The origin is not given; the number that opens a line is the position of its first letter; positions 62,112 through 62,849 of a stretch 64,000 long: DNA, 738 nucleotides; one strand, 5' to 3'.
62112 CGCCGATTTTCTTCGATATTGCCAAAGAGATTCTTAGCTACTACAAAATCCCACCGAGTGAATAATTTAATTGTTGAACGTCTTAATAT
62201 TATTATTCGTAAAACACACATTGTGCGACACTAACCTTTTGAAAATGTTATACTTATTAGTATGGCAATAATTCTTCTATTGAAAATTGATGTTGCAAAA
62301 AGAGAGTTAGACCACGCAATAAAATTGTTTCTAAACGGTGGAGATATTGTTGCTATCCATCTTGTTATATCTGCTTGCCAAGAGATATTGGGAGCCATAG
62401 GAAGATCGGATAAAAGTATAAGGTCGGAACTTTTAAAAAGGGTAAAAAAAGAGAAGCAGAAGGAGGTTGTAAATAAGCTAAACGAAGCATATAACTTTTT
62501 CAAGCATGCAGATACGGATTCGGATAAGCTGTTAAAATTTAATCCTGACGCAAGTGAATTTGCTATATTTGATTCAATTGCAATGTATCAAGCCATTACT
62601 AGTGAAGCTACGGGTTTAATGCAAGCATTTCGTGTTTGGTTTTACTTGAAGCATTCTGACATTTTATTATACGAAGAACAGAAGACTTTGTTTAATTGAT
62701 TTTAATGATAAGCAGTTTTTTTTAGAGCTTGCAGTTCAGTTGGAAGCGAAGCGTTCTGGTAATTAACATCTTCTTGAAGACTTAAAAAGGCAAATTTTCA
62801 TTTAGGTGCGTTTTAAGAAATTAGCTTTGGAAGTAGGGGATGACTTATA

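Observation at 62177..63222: About 1-kb insertion inside the dcw cluster: orphan ORF plus GC-enriched repeat-bearing non-coding DNA between ftsI and murE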

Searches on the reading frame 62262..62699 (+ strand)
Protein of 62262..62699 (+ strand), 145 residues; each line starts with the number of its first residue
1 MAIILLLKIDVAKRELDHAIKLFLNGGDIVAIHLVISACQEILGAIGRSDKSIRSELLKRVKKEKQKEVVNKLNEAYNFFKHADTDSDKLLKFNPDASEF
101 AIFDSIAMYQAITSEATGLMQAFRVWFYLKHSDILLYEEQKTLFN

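Call 11: search_protein_families(library=pfam, proteins=[window:62262-62699:+], max_evalue=1)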
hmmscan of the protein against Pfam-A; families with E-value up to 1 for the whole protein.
window:62262-62699:+ (145 aa): 2 families
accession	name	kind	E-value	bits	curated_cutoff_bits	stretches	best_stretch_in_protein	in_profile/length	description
PF18739.6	HEPN_Apea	-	0.023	15.5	24.4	1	58-92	65-107/136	Apea-like HEPN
PF01719.23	Rep_OBD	-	0.08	13.5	24.6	1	55-90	71-105/121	Plasmid replication protein, origin binding domain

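Call 13: find_homologous_proteins(query=window:62262-62699:+, max_evalue=0.01)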
Query window:62262-62699:+ (145 aa): 9 proteins with E <= 0.01 among 32 candidates.
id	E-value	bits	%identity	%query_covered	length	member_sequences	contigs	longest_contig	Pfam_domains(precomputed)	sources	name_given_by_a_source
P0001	6.6e-87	306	100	100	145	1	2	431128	-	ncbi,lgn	ncbi:MAG: hypothetical protein ABH816_02720 [Candidatus Levyibacteriota bacterium]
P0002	1.1e-54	202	66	100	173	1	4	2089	-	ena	-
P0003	1.6e-49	185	60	100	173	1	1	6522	-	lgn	-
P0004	6.7e-49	183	62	99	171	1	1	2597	-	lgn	-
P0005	7.0e-49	183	62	99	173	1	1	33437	-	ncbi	ncbi:MAG: hypothetical protein V1917_02700 [Candidatus Gottesmanbacteria bacterium]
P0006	8.0e-46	173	60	98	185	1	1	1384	-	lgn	-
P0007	4.2e-45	171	58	94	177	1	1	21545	-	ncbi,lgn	-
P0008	6.4e-43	164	55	94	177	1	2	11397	-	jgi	-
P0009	1.4e-40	156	57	91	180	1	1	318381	-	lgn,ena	-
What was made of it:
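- MAG origin (call 13).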

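Call 14: search_protein_families(library=ncbifam, proteins=[window:62262-62699:+], max_evalue=1)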
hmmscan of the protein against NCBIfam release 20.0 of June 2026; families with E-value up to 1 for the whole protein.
window:62262-62699:+ (145 aa): 1 family
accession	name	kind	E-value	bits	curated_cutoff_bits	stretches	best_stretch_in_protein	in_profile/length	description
NF003656.0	PRK05287.1-4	equivalog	0.067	12.6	213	1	18-74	23-75/252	cell division protein ZapD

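Call 15: search_protein_families(library=padloc, proteins=[window:62262-62699:+], max_evalue=1)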
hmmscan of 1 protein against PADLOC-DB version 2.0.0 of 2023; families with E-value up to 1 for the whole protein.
window:62262-62699:+ (145 aa): 0 families

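Call 17: find_encoding_contigs(protein=P0005, flank=6000, max_places=3)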
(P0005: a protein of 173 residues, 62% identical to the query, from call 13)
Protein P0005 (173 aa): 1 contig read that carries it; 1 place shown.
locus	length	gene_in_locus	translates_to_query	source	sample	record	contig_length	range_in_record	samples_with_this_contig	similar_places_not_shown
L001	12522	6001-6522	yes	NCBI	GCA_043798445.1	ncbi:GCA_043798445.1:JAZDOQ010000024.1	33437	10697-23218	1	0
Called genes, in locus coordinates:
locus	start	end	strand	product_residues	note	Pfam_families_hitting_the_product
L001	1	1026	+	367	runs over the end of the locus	PF01098:FTSW_RODA_SPOVE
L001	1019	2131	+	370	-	PF03033:Glyco_transf_28, PF04101:Glyco_tran_28_C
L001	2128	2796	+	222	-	PF08478:POTRA_1 (weak)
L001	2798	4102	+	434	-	PF11104:PilM_2 (faint), PF14450:FtsA, PF02491:SHS2_FTSA, PF06723:MreB_Mbl (weak), PF14450:FtsA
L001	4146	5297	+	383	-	PF00091:Tubulin, PF12327:FtsZ_C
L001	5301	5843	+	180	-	PF01327:Pep_deformylase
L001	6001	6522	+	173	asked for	-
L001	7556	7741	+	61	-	-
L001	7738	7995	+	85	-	-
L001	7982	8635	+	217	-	-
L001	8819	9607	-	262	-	PF01061:ABC2_membrane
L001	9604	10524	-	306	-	PF00005:ABC_tran, PF13304:AAA_21 (weak)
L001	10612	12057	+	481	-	PF09852:DUF2079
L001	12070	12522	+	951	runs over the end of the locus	PF00133:tRNA-synt_1, PF09334:tRNA-synt_1g, PF08264:Anticodon_1, PF19302:DUF5915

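Call 18: find_encoding_contigs(protein=P0009, flank=6000, max_places=3)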
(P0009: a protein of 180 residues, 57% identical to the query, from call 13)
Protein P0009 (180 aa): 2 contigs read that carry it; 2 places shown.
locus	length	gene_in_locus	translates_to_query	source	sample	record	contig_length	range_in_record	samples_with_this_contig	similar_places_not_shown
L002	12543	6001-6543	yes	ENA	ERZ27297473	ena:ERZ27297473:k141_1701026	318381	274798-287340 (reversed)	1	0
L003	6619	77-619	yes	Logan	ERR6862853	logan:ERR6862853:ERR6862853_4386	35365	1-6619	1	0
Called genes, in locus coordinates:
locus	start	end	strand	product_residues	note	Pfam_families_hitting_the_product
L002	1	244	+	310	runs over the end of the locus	PF00768:Peptidase_S11, PF02113:Peptidase_S13 (weak), PF13354:Beta-lactamase2 (weak)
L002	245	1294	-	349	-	-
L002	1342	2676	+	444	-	PF00749:tRNA-synt_1c, PF19269:Anticodon_2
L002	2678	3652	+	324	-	-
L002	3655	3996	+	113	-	-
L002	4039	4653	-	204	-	PF00156:Pribosyltran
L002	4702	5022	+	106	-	PF14076:DUF4258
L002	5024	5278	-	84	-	-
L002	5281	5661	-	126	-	PF16367:RRM_7 (faint), PF22976:RRM_10 (weak), PF00076:RRM_1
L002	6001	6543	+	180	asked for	-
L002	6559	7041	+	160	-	-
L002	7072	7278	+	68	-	-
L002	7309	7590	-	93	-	-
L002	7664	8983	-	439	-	PF00239:Resolvase, PF07508:Recombinase, PF13408:Zn_ribbon_recom (weak)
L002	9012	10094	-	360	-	-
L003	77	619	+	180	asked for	-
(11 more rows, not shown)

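Call 19: find_encoding_contigs(protein=P0001, flank=4000, max_places=4)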
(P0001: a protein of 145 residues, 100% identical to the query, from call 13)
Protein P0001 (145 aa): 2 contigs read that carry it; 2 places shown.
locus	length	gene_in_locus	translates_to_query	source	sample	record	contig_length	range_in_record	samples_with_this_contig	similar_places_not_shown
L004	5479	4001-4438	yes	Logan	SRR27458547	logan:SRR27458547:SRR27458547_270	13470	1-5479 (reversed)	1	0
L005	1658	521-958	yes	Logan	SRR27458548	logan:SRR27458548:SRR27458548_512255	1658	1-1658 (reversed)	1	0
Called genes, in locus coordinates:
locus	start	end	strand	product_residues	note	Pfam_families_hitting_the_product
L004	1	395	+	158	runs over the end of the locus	-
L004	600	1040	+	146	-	PF02381:MraZ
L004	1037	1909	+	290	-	PF01795:Methyltransf_5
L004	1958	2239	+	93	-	-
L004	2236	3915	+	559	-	PF03717:PBP_dimer, PF00905:Transpeptidase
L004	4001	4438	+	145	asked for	-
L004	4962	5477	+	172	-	?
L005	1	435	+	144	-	?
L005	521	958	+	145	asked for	-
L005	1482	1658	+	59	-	?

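Call 21: find_related_loci(query=A1, collection=genome_contigs, flank=5000)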
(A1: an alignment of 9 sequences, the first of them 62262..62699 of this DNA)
Query A1 (145 aa) in genome_contigs; peptide patterns used: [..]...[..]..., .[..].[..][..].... (x = any residue, [..] = any of these).
125 stretches matched a pattern; 25 encode a relative of the query (tblastn E <= 1e-3); 25 distinct loci.
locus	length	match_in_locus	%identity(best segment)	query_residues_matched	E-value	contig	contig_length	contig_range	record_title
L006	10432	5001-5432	62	1-144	5e-56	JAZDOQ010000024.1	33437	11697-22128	MAG: Candidatus Gottesmanbacteria bacterium isolate MEGAHIT-group-0.784 k141_16505060, whole genome shotgun sequence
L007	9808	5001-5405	61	4-136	7e-52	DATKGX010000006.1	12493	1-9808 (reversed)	MAG TPA_asm: Patescibacteria group bacterium isolate SMAG_U14562 k141_202596, whole genome shotgun sequence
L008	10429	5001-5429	58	3-143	7e-51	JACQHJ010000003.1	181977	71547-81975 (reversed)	MAG: Candidatus Levyibacteriota bacterium isolate NC_groundwater_1096_Ag_S2p5_37_166 S_2p5_S6_coassembly_k141_1322597, w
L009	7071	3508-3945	43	1-144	1e-38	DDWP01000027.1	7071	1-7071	MAG TPA_asm: Candidatus Shapirobacteria bacterium UBA2283 UBA2283_contig_29372, whole genome shotgun sequence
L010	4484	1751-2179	35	4-141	1e-24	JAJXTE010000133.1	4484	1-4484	MAG: Proteobacteria bacterium isolate BP4.bin37 NODE_31290_length_4484_cov_7.144136, whole genome shotgun sequence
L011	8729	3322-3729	34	1-133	1e-17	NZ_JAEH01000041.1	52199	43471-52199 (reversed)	Shewanella waksmanii ATCC BAA-643 L865DRAFT_scaffold00035.35_C, whole genome shotgun sequence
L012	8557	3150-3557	31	1-135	2e-17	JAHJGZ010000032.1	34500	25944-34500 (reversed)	MAG: Candidatus Omnitrophota bacterium isolate Modern_marine_glass_biofilm.mb.92 Modern_marine_glas.mb.92_k141_171989, w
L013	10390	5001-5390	33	1-127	2e-17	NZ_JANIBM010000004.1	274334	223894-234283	Methylomonas aurea strain SURF-1 SURF1.00004, whole genome shotgun sequence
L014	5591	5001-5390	31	1-127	2e-16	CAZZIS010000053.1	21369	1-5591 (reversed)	MAG TPA_asm: uncultured Thioalkalispiraceae bacterium isolate SRP128015_co1_108 genome assembly, contig: NODE_3274_lengt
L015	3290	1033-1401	33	8-127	1e-16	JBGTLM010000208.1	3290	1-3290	MAG: Pyrinomonadaceae bacterium isolate JTS-RE337 k141_11081186, whole genome shotgun sequence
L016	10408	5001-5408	31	1-135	1e-15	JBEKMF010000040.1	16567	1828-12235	MAG: Smithellaceae bacterium isolate SPRUCE 388 SPRUCE_388_40, whole genome shotgun sequence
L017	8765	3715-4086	33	8-131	4e-15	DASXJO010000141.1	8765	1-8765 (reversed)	MAG TPA_asm: Candidatus Angelobacter sp. isolate SMAG_U5250 k141_5743385, whole genome shotgun sequence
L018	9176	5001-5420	34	6-141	5e-15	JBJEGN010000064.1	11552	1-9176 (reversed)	MAG: Candidatus Gastranaerophilaceae bacterium isolate LOHA11_bin.028 NODE_2965_length_11552_cov_7.162129, whole genome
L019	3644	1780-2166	32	8-133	8e-15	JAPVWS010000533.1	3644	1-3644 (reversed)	MAG: Candidatus Versatilivorator vitaminiformans isolate m_rhlh7 Seq533, whole genome shotgun sequence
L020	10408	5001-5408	31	1-133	1e-14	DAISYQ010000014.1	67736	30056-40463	MAG TPA_asm: Syntrophales bacterium isolate CTOTU18710 NODE_308_length_67736_cov_7.132785, whole genome shotgun sequence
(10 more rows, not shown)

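Call 53: search_solved_structures(query=A1, max_evalue=10)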
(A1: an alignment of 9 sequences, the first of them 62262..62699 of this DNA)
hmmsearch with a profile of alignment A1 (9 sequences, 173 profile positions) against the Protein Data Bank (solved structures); distinct sequences matched with E-value up to 10: 4.
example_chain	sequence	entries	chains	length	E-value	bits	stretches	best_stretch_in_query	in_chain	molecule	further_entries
7suk_SB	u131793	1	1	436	0.18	14.6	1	90-159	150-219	Nucleolar protein 58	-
7mq8_SA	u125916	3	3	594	0.49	13.2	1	90-149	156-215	Nucleolar protein 56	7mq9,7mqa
4b9p_A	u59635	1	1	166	0.87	12.4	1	86-111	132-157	TYPE 3A CELLULOSE-BINDING DOMAIN PROTEIN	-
5oql_U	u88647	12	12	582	2.2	11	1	85-134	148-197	Nop58 | Nucleolar protein 58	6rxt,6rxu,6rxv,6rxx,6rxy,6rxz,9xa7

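Call 54: search_protein_families(library=pfam, alignment_id=A1, max_evalue=1)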
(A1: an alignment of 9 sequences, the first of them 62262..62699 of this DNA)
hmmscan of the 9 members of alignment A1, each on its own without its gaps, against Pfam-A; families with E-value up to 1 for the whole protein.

A. member 1, window:62262-62699:+ (145 aa): 2 families
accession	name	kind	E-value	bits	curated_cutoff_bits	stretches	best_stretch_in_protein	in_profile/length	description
PF18739.6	HEPN_Apea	-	0.023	15.5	24.4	1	58-92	65-107/136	Apea-like HEPN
PF01719.23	Rep_OBD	-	0.08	13.5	24.6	1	55-90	71-105/121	Plasmid replication protein, origin binding domain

B. families by the number of members that match (of 9 scanned): 9 families
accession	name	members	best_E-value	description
PF18739.6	HEPN_Apea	3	0.015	Apea-like HEPN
PF05445.17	Pox_ser-thr_kin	2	0.0051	Poxvirus serine/threonine protein kinase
PF03540.19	TAF10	1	0.0048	Transcription initiation factor TFIID 23-30kDa subunit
PF01021.25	TYA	1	0.035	Ty transposon capsid protein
PF12952.12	DUF3841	1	0.042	Domain of unknown function (DUF3841)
PF21637.2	DUF6856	1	0.065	Family of unknown function (DUF6856)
PF01719.23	Rep_OBD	1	0.08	Plasmid replication protein, origin binding domain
PF07370.16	DUF1489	1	0.096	Protein of unknown function (DUF1489)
PF20865.2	FAM186A-B_C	1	0.11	FAM186A/B, C-terminal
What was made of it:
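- On HEPN superfamily (for the ORF): HEPN_Apea 15.5 bits (cutoff 24.4) in 3 of 9 members (calls 11, 54).
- Checked: No Pfam, NCBIfam or PADLOC family reaches threshold (calls 11, 14, 15, 54).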

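Call 57: search_protein_families(library=pfam, proteins=[L001:6695-7030:+, L001:7106-7405:+, L001:7970-8635:+, L001:7556-7741:+, L001:7738-7995:+], max_evalue=0.01)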
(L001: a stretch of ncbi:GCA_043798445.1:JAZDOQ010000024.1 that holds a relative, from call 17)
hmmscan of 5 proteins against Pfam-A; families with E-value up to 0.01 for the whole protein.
L001:6695-7030:+ (111 aa): 1 family
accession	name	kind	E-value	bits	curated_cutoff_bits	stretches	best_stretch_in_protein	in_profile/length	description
PF08713.17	DNA_alkylation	-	3.8e-05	23.9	21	1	17-91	7-79/213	DNA alkylation repair enzyme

L001:7106-7405:+ (99 aa): 1 family
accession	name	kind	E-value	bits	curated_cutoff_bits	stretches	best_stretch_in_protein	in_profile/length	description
PF08713.17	DNA_alkylation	-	1.4e-12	48.2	21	1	7-94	130-213/213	DNA alkylation repair enzyme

L001:7970-8635:+ (221 aa): 0 families

L001:7556-7741:+ (61 aa): 0 families

L001:7738-7995:+ (85 aa): 0 families

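Call 62: predict_structure(alignment_id=A4)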
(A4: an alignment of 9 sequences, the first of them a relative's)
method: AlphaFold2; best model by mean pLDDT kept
length: 173 residues; sequences in the alignment: 9
mean_pLDDT: 76.2   pTM: 0.75
mean pLDDT of the five models: 76.2, 72.5, 72.1, 72.0, 71.7
residues with pLDDT >= 90: 17; 70-90: 99; 50-70: 50; < 50: 7
segments of 3 or more residues with pLDDT < 50: 1-3, 50-53
pLDDT, mean of each block of 10 residues (from residue 1): 66 92 88 86 73 58 76 68 62 79 87 85 87 70 58 83 81 63
secondary structure, 60 per line:
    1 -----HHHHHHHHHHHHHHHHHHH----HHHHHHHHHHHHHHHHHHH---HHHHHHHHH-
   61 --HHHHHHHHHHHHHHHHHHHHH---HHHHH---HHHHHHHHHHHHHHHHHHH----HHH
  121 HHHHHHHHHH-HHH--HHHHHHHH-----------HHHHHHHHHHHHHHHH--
elements in order: H6-24 H29-47 H51-59 H63-83 H87-91 H95-113 H118-130 H137-144 H156-171
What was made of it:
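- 62262..62699 (+): Truncated 145-aa copy of a widespread unnamed all-alpha protein family. Full-length members are 170-190 aa. AF2 model of homologue P0002: all-helical, pLDDT 76 (call 62).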
